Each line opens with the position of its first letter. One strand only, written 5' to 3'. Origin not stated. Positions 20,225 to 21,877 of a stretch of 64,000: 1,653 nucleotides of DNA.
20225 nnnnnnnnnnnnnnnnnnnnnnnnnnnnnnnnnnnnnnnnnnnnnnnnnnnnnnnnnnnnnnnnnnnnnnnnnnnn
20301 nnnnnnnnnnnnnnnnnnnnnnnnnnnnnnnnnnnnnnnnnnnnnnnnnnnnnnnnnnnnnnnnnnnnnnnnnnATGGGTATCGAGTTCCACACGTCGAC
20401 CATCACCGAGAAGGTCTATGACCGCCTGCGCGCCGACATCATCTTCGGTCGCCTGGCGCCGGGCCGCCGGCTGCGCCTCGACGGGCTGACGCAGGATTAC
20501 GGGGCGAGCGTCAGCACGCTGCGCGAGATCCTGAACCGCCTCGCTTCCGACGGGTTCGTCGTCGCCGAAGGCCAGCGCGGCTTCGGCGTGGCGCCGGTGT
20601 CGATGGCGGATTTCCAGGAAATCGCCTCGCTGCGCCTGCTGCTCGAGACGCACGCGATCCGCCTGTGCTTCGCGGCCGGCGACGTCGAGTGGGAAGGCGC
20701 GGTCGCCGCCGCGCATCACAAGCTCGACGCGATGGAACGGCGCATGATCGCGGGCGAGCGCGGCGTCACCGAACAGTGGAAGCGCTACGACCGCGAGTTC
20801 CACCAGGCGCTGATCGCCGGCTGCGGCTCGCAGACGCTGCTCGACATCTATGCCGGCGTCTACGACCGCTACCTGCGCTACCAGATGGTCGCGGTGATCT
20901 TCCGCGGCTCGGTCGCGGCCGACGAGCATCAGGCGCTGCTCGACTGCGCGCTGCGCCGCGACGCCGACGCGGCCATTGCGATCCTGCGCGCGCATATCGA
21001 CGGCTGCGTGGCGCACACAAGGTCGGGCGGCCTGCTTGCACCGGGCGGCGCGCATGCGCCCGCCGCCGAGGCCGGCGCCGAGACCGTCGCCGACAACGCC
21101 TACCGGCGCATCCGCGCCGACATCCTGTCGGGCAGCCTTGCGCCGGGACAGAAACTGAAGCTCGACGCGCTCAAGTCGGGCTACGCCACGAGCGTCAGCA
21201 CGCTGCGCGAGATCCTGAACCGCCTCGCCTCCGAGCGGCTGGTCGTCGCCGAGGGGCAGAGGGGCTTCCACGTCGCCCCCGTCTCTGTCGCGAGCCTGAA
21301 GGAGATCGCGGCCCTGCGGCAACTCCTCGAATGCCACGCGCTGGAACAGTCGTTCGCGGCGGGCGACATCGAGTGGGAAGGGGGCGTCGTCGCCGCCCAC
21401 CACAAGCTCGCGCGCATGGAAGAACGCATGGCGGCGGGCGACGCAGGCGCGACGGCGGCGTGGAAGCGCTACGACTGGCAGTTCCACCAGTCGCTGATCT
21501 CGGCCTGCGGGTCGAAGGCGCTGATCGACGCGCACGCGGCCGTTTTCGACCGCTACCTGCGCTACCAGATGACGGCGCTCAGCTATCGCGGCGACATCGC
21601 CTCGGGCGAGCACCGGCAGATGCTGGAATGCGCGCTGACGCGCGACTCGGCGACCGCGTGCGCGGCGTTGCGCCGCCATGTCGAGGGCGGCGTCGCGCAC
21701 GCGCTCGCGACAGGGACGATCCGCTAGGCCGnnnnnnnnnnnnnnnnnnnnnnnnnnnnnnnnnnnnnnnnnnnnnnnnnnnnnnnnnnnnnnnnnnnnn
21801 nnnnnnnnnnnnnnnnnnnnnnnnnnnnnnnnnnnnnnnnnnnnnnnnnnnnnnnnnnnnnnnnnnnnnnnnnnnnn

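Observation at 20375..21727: GntR/FadR regulator with an internal tandem duplication of the entire wHTH+FCD unit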

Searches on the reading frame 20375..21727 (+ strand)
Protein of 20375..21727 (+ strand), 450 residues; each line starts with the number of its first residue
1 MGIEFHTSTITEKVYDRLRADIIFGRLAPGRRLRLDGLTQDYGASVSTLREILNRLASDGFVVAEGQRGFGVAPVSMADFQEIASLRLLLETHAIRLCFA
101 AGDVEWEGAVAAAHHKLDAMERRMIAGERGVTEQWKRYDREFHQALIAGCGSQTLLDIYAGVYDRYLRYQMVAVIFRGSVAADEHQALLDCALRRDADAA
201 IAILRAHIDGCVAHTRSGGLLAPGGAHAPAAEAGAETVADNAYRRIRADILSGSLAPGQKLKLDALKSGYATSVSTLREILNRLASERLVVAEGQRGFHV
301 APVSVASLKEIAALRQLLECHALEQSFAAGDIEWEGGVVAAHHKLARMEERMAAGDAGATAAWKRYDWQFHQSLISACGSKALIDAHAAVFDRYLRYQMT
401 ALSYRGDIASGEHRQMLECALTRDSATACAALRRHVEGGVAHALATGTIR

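Call 4: search_protein_families(library=pfam, proteins=[window:20375-21727:+], max_evalue=0.01)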
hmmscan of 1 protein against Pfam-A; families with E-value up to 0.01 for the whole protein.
window:20375-21727:+ (450 aa): 5 families
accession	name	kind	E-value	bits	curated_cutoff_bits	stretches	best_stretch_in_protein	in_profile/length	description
PF07729.17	FCD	-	1.3e-33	116.5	24.3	2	82-209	1-124/125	FCD domain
PF00392.27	GntR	-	1.4e-31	108.4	27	2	240-300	3-64/64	Bacterial regulatory proteins, gntR family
PF18606.7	HTH_53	-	0.0042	17.2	30.6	0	28-77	12-61/62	Zap helix turn helix N-terminal domain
PF09952.14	AbiEi_2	-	0.0073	17.1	21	0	381-443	6-69/143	Transcriptional regulator, AbiEi antitoxin, Type IV TA system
PF08100.18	Dimerisation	-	0.0097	16.1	25.6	0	257-304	37-87/93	O-methyltransferase dimerisation domain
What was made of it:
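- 20375..21727 (+): Fused double GntR/FCD regulator gene (450 aa, stop included). Two GntR and two FCD Pfam stretches (call 4).
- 20402..20599 (+): N-type module, winged helix-turn-helix (aa 10-75). Pfam GntR (call 4).
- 21086..21283 (+): C-type module, winged helix-turn-helix (aa 238-303). Pfam GntR best stretch 240-300 (call 4).
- On FadR subfamily / FCD: Two stretches, E=1.3e-33 and 116.5 bits against a cut-off of 24.3 (call 4).
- Checked: Pfam finds two stretches each of GntR (PF00392, E=1.4e-31) and FCD (PF07729, E=1.3e-33), far beyond chance (call 4).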

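Call 5: find_homologous_proteins(query=window:20375-21724:+, max_evalue=1e-10)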
Query window:20375-21724:+ (450 aa): 1061 proteins with E <= 1e-10 among 8000 candidates; the best 120 are listed.
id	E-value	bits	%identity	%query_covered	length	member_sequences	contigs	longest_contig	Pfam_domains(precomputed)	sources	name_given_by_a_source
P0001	1.0e-269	912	92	100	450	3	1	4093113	PF07729.18,PF00392.28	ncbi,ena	-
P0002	6.1e-266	900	91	100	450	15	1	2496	PF07729.18,PF00392.28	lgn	-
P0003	4.5e-243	825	85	100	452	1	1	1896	PF07729.18,PF00392.28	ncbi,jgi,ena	jgi:DNA-binding GntR family transcriptional regulator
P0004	4.4e-238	808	82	100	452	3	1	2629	PF07729.18,PF00392.28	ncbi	-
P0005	4.4e-227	772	78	100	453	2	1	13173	PF07729.18,PF00392.28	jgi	jgi:DNA-binding GntR family transcriptional regulator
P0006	2.6e-226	769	79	100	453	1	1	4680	PF07729.18,PF00392.28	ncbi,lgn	-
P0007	2.2e-198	677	70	100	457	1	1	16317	PF07729.18,PF00392.28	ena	-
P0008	1.8e-197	674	70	99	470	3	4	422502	PF07729.18,PF00392.28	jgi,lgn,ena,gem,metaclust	metaclust:\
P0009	3.5e-197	673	70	99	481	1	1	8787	PF07729.18,PF00392.28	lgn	-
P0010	1.5e-195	668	69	100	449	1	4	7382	PF07729.18,PF00392.28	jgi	jgi:DNA-binding GntR family transcriptional regulator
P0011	1.5e-195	668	68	100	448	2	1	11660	PF07729.18,PF00392.28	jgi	jgi:DNA-binding GntR family transcriptional regulator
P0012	1.2e-193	662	66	100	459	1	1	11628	PF07729.18,PF00392.28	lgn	-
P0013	1.9e-193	661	67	100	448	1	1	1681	PF07729.18,PF00392.28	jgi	jgi:DNA-binding GntR family transcriptional regulator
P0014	2.0e-193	661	67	100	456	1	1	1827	PF07729.18,PF00392.28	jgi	jgi:DNA-binding GntR family transcriptional regulator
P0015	3.1e-193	660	67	100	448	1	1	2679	PF07729.18,PF00392.28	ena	-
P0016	5.2e-193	660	67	100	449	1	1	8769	PF07729.18,PF00392.28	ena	-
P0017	2.1e-192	658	69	100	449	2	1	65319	PF07729.18,PF00392.28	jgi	jgi:DNA-binding GntR family transcriptional regulator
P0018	2.8e-192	657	67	100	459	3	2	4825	PF07729.18,PF00392.28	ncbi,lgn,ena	-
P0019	4.6e-192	657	67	100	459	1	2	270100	PF07729.18,PF00392.28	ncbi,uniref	ncbi:GntR family transcriptional regulator [Azospirillum sp. ST 5-10]|uniref:GntR family transcripti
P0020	3.3e-191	654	66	100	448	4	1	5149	PF07729.18,PF00392.28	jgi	jgi:DNA-binding GntR family transcriptional regulator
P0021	3.7e-191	654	66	100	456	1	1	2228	PF07729.18,PF00392.28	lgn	-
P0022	1.9e-190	651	67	98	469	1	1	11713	PF07729.18,PF00392.28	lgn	-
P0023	2.2e-190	651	66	100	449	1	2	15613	PF07729.18,PF00392.28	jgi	jgi:DNA-binding GntR family transcriptional regulator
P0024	6.2e-190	650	66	100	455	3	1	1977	PF07729.18,PF00392.28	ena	-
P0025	6.9e-190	649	66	100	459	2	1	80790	PF07729.18,PF00392.28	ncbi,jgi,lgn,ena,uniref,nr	ncbi:GntR family transcriptional regulator [Azospirillum sp.]|uniref:GntR family transcriptional reg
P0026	7.0e-190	649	66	100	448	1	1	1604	PF07729.18,PF00392.28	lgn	-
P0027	2.1e-189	648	66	100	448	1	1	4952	PF07729.18,PF00392.28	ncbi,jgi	jgi:DNA-binding GntR family transcriptional regulator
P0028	3.0e-189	647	64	100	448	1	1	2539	PF07729.18,PF00392.28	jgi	jgi:DNA-binding GntR family transcriptional regulator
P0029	3.8e-189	647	68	98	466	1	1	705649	PF07729.18,PF00392.28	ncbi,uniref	ncbi:GntR family transcriptional regulator [Lacibacterium aquatile]|uniref:GntR family transcription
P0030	4.4e-189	647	66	100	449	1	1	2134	PF07729.18,PF00392.28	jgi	jgi:DNA-binding GntR family transcriptional regulator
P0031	7.6e-188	643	67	100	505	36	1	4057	PF07729.18,PF00392.28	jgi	jgi:DNA-binding GntR family transcriptional regulator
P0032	6.8e-187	640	66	100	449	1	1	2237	PF07729.18,PF00392.28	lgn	-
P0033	1.1e-185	636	65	100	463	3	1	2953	PF07729.18,PF00392.28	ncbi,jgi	jgi:DNA-binding GntR family transcriptional regulator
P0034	2.1e-185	635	65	100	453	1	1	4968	PF07729.18,PF00392.28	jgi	jgi:DNA-binding GntR family transcriptional regulator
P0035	1.8e-184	632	64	100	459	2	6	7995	PF07729.18,PF00392.28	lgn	-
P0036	4.5e-184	630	65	100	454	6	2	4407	PF07729.18,PF00392.28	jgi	jgi:DNA-binding GntR family transcriptional regulator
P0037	7.0e-183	626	65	100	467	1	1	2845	PF07729.18,PF00392.28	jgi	jgi:DNA-binding GntR family transcriptional regulator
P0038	2.0e-182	625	64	100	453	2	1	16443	PF07729.18,PF00392.28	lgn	-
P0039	2.1e-182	625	64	100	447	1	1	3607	PF07729.18,PF00392.28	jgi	jgi:DNA-binding GntR family transcriptional regulator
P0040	1.1e-181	622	64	100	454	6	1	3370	PF07729.18,PF00392.28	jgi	jgi:DNA-binding GntR family transcriptional regulator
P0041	1.7e-179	615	63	100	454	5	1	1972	PF07729.18,PF00392.28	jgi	jgi:DNA-binding GntR family transcriptional regulator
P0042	5.3e-170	584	62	97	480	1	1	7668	PF07729.18,PF00392.28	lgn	-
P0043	1.1e-165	570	63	97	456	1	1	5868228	PF07729.18,PF00392.28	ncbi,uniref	ncbi:GntR family transcriptional regulator [Humitalea sp. 24SJ18S-53]|uniref:GntR family transcripti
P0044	2.2e-165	569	61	98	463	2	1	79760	PF07729.18,PF00392.28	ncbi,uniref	ncbi:GntR family transcriptional regulator [Falsiroseomonas sp. E2-1-a20]|uniref:GntR family transcr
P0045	1.5e-163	563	61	97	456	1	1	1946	PF07729.18,PF00392.28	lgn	-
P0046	2.1e-163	562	61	97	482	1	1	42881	PF07729.18,PF00392.28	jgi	jgi:DNA-binding GntR family transcriptional regulator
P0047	3.5e-163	561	61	97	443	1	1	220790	PF07729.18,PF00392.28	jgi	-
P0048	6.2e-163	561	59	98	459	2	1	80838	PF07729.18,PF00392.28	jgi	jgi:DNA-binding GntR family transcriptional regulator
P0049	6.2e-163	561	61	97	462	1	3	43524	PF07729.18,PF00392.28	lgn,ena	-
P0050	9.1e-163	560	60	97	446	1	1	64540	PF07729.18,PF00392.28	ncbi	-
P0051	1.1e-162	560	60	98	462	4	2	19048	PF07729.18,PF00392.28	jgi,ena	jgi:DNA-binding GntR family transcriptional regulator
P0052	1.9e-162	559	59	98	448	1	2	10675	PF07729.18,PF00392.28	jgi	jgi:DNA-binding GntR family transcriptional regulator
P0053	1.9e-162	559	61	97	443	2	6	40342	PF07729.18,PF00392.28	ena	-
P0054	2.6e-162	559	60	97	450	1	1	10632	PF07729.18,PF00392.28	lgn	-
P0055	4.4e-161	555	60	97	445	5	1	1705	PF07729.18,PF00392.28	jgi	jgi:DNA-binding GntR family transcriptional regulator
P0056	1.0e-160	553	69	81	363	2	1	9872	PF07729.18,PF00392.28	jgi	jgi:DNA-binding GntR family transcriptional regulator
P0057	3.5e-160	552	59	98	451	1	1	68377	PF07729.18,PF00392.28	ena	-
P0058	6.2e-160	551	59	98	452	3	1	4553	PF07729.18,PF00392.28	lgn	-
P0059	2.4e-159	549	59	98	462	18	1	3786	PF07729.18,PF00392.28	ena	-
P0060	4.2e-159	548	69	81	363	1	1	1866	PF07729.18,PF00392.28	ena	-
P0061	6.0e-159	548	59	98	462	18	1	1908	PF07729.18,PF00392.28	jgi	-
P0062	2.8e-158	545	59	98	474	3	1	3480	PF07729.18,PF00392.28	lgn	-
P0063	3.2e-158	545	57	98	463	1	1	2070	PF07729.18,PF00392.28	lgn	-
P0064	6.0e-158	544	59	97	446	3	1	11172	PF07729.18,PF00392.28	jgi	jgi:DNA-binding GntR family transcriptional regulator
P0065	1.5e-157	543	59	98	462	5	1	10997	PF07729.18,PF00392.28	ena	-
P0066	1.6e-157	543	59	98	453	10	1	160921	PF07729.18,PF00392.28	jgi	jgi:DNA-binding GntR family transcriptional regulator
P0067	2.0e-157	543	60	98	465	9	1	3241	PF07729.18,PF00392.28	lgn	-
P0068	2.5e-157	542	58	98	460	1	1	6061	PF07729.18,PF00392.28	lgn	-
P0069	3.3e-157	542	58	98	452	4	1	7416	PF07729.18,PF00392.28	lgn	-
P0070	3.6e-157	542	59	98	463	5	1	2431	PF07729.18,PF00392.28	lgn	-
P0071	4.6e-157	541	59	98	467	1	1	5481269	PF07729.18,PF00392.28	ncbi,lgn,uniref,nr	ncbi:GntR family transcriptional regulator [Roseomonas fluvialis]|uniref:HTH gntR-type domain-contai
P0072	1.6e-156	540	58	98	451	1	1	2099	PF07729.18,PF00392.28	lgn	-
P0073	2.0e-156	539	58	98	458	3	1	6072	PF07729.18,PF00392.28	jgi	jgi:DNA-binding GntR family transcriptional regulator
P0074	3.2e-156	539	59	98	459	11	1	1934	PF07729.18,PF00392.28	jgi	jgi:DNA-binding GntR family transcriptional regulator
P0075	3.6e-156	538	58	98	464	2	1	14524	PF07729.18,PF00392.28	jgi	jgi:DNA-binding GntR family transcriptional regulator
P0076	4.0e-156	538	58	98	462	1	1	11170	PF07729.18,PF00392.28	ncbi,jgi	-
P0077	1.4e-155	536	58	100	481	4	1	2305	PF07729.18,PF00392.28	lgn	-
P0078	1.4e-155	536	57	98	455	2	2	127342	PF07729.18,PF00392.28,PF08220.19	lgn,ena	-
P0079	2.6e-155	536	57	98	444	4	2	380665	PF07729.18,PF00392.28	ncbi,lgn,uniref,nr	ncbi:DNA-binding GntR family transcriptional regulator [Tepidamorphus gemmatus]|uniref:DNA-binding G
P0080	9.9e-155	534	57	98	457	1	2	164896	PF07729.18,PF00392.28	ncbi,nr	ncbi:GntR family transcriptional regulator [Halomonas heilongjiangensis]|nr:GntR family transcriptio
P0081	1.9e-154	533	57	98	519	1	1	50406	PF07729.18,PF00392.28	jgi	jgi:DNA-binding GntR family transcriptional regulator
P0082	4.8e-154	531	58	98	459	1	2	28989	PF07729.18,PF00392.28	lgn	-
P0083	1.0e-153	530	67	81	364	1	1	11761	PF07729.18,PF00392.28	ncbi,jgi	jgi:DNA-binding GntR family transcriptional regulator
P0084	1.3e-153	530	59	97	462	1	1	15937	PF07729.18,PF00392.28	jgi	jgi:DNA-binding GntR family transcriptional regulator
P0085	1.4e-153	530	57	98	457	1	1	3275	PF07729.18,PF00392.28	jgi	-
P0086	1.6e-153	530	60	97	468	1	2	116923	PF07729.18,PF00392.28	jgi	jgi:DNA-binding GntR family transcriptional regulator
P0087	2.3e-153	529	57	98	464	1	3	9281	PF07729.18,PF00392.28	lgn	-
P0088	4.1e-153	528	57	98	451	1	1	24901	PF07729.18,PF00392.28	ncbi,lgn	-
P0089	5.3e-153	528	56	98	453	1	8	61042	PF07729.18,PF00392.28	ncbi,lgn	-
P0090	6.3e-153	528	58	98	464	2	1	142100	PF07729.18,PF00392.28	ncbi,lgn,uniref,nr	ncbi:MAG: FCD domain-containing protein [Pseudotabrizicola sp.]|uniref:GntR family transcriptional r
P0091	9.6e-153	527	56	98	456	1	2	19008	PF07729.18,PF00392.28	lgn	-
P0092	1.7e-152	526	57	98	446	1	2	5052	PF07729.18,PF00392.28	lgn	-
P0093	4.7e-152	525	57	98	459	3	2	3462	PF07729.18,PF00392.28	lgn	-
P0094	4.9e-152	525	58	98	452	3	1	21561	PF07729.18,PF00392.28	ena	-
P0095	3.5e-151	522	57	98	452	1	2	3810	PF07729.18,PF00392.28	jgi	jgi:DNA-binding GntR family transcriptional regulator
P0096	5.3e-151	521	57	98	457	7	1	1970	PF07729.18,PF00392.28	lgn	-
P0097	8.4e-151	521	57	97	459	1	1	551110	PF07729.18,PF00392.28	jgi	jgi:DNA-binding GntR family transcriptional regulator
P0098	1.1e-150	520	57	98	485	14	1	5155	PF07729.18,PF00392.28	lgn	-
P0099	1.5e-150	520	58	97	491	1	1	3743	PF07729.18,PF00392.28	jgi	jgi:DNA-binding GntR family transcriptional regulator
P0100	2.8e-150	519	58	100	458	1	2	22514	PF07729.18,PF00392.28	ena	-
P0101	2.8e-150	519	58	98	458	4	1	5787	PF07729.18,PF00392.28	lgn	-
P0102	4.0e-150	518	58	98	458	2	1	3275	PF07729.18,PF00392.28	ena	-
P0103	4.7e-150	518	58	100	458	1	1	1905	PF07729.18,PF00392.28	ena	-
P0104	1.0e-149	517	55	98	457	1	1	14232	PF07729.18,PF00392.28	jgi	jgi:DNA-binding GntR family transcriptional regulator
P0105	1.0e-149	517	55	98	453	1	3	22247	PF07729.18,PF00392.28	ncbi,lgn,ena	-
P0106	1.5e-149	517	55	97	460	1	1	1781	PF07729.18,PF00392.28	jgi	jgi:DNA-binding GntR family transcriptional regulator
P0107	3.0e-149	516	56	98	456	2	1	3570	PF07729.18,PF00392.28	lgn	-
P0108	3.4e-149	515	55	98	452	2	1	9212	PF07729.18,PF00392.28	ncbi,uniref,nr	ncbi:GntR family transcriptional regulator [Pararhodobacter sp. SW119]|uniref:GntR family transcript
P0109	5.6e-149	515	57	97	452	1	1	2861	PF07729.18,PF00392.28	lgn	-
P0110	1.8e-148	513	55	98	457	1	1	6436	PF07729.18,PF00392.28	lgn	-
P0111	1.9e-148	513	56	98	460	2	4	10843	PF07729.18,PF00392.28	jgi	jgi:DNA-binding GntR family transcriptional regulator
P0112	4.4e-148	512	57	98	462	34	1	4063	PF07729.18,PF00392.28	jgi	jgi:DNA-binding GntR family transcriptional regulator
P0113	5.4e-148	511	54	98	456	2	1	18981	PF07729.18,PF00392.28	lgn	-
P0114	6.5e-148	511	56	98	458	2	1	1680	PF07729.18,PF00392.28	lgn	-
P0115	9.3e-148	511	57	98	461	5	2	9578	PF07729.18,PF00392.28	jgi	jgi:DNA-binding GntR family transcriptional regulator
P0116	1.1e-147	510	55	98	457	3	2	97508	PF07729.18,PF00392.28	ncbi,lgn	ncbi:GntR family transcriptional regulator [Halomonas sp. AOP13-D3-9]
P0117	4.5e-147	508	57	98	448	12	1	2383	PF07729.18,PF00392.28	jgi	jgi:DNA-binding GntR family transcriptional regulator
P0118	5.5e-147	508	56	97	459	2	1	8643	PF07729.18,PF00392.28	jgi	jgi:DNA-binding GntR family transcriptional regulator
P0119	6.3e-147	508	57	98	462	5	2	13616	PF07729.18,PF00392.28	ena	-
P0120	8.6e-147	507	56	97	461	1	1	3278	PF07729.18,PF00392.28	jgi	jgi:DNA-binding GntR family transcriptional regulator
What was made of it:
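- On Fused N-C double GntR/FCD orthologous group (this family): More than 100 clusters with 55-92% identity and 97-100% coverage (call 5).
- More than 100 further fused clusters come from isolates and metagenomes (call 5).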

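Call 8: search_solved_structures(query=window:20375-21724:+, max_evalue=0.001)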
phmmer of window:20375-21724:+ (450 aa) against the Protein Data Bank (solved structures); distinct sequences matched with E-value up to 0.001: 8.
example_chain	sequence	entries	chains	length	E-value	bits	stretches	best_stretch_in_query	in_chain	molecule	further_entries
7xp0_A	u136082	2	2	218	6.6e-15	58.1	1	9-210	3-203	Probable transcriptional regulator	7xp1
3c7j_A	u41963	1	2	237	9.2e-13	51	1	14-211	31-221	Transcriptional regulator, GntR family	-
7u5q_A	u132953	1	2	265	4e-10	42.4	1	212-437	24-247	Transcriptional regulator, GntR family protein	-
3sxy_A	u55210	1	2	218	6.5e-10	41.7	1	7-215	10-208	Transcriptional regulator, GntR family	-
3fms_A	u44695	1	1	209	1.2e-09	40.8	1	11-214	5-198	Transcriptional regulator, GntR family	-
4p9f_A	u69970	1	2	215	1.4e-05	27.4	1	6-146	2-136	HTH-type transcriptional regulator mcbR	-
2hs5_A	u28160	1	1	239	0.00014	24.1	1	245-392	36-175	putative transcriptional regulator GntR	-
3ihu_A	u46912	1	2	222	0.00022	23.4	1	12-209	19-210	Transcriptional regulator, GntR family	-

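Call 11: find_related_loci(query=window:20375-21724:+, collection=genome_contigs, flank=6000)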
Query window:20375-21724:+ (450 aa) in genome_contigs; peptide patterns used: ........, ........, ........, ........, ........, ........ (x = any residue, [..] = any of these).
151 stretches matched a pattern; 104 encode a relative of the query (tblastn E <= 1e-3); the best 80 are kept; 79 distinct loci.
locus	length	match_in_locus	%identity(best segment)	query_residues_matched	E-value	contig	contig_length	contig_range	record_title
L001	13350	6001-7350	92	1-450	0e+0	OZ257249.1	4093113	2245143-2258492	MAG: Tagaea sp. isolate 835704f9-8dba-454c-b00a-1ace12109bd4 genome assembly, chromosome: 1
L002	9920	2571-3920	92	1-450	0e+0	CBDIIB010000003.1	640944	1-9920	MAG: Tagaea sp. isolate 1864d970-a1a3-420f-b209-01b41db31efa genome assembly, contig: contig_3, whole genome shotgun seq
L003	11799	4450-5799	92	1-450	0e+0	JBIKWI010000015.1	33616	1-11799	MAG: Tagaea sp. isolate ME2015-09-13_3300035666_group6_bin128 Rohwer_bin1822_scaffold_837_c1, whole genome shotgun seque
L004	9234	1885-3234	92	1-450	0e+0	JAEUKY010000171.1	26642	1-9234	MAG: Rhodospirillales bacterium isolate new MAG-107 k141_2178149, whole genome shotgun sequence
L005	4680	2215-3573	79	1-450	0e+0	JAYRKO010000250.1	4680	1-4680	MAG: Tagaea sp. isolate XM2_XAASGE1bin.18 NODE_7791_length_4680_cov_8.705908, whole genome shotgun sequence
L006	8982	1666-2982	60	7-449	9e-177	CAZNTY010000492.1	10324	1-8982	MAG TPA_asm: uncultured Undibacter sp. isolate binchicken_co84_196 genome assembly, contig: k141_41330, whole genome sho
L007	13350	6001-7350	57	9-449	6e-159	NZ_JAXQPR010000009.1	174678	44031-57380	Halomonas sp. A29 Scaffold9, whole genome shotgun sequence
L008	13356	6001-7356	83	1-450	0e+0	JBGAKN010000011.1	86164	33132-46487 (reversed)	MAG: Tagaea sp. isolate MAG_MBR_H10.16 MBRH10-16_opera_contig_1168, whole genome shotgun sequence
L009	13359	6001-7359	82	1-450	0e+0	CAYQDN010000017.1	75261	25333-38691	MAG TPA_asm: uncultured Azospirillum sp. isolate SRP269290_co5_39 genome assembly, contig: NODE_48_length_75261_cov_19.2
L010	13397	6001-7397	75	1-450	0e+0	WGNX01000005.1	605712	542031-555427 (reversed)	MAG: Alphaproteobacteria bacterium isolate RI_332 c_000000003433, whole genome shotgun sequence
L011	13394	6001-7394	73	7-449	3e-104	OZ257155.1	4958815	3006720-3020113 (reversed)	MAG: Alphaproteobacteria bacterium isolate 813797ed-f09e-443b-b498-078a0c9476fc genome assembly, chromosome: 1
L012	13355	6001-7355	74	1-449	0e+0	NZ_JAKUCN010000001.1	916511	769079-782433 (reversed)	Microvirga solisilvae strain sex2 contig1, whole genome shotgun sequence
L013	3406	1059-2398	75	1-450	3e-178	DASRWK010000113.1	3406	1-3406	MAG TPA_asm: Microvirga sp. isolate SMAG_U10752 k141_456121, whole genome shotgun sequence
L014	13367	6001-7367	76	1-450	3e-176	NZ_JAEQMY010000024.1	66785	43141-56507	Microvirga aerilata strain 5420S-16 NODE_24_length_66785_cov_47.616103, whole genome shotgun sequence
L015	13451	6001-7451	77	1-449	3e-177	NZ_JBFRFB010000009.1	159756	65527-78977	Microvirga sp. 2YAF29 SCAFFOLD_8, whole genome shotgun sequence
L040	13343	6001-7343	75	1-450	2e-175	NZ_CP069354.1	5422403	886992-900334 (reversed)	Microvirga sp. VF16 chromosome, complete genome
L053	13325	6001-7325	65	8-449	2e-152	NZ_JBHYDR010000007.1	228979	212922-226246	MAG: Phreatobacter sp. isolate CCAP1437_1_bin-005 CCAP1437_1_bin-005_c7, whole genome shotgun sequence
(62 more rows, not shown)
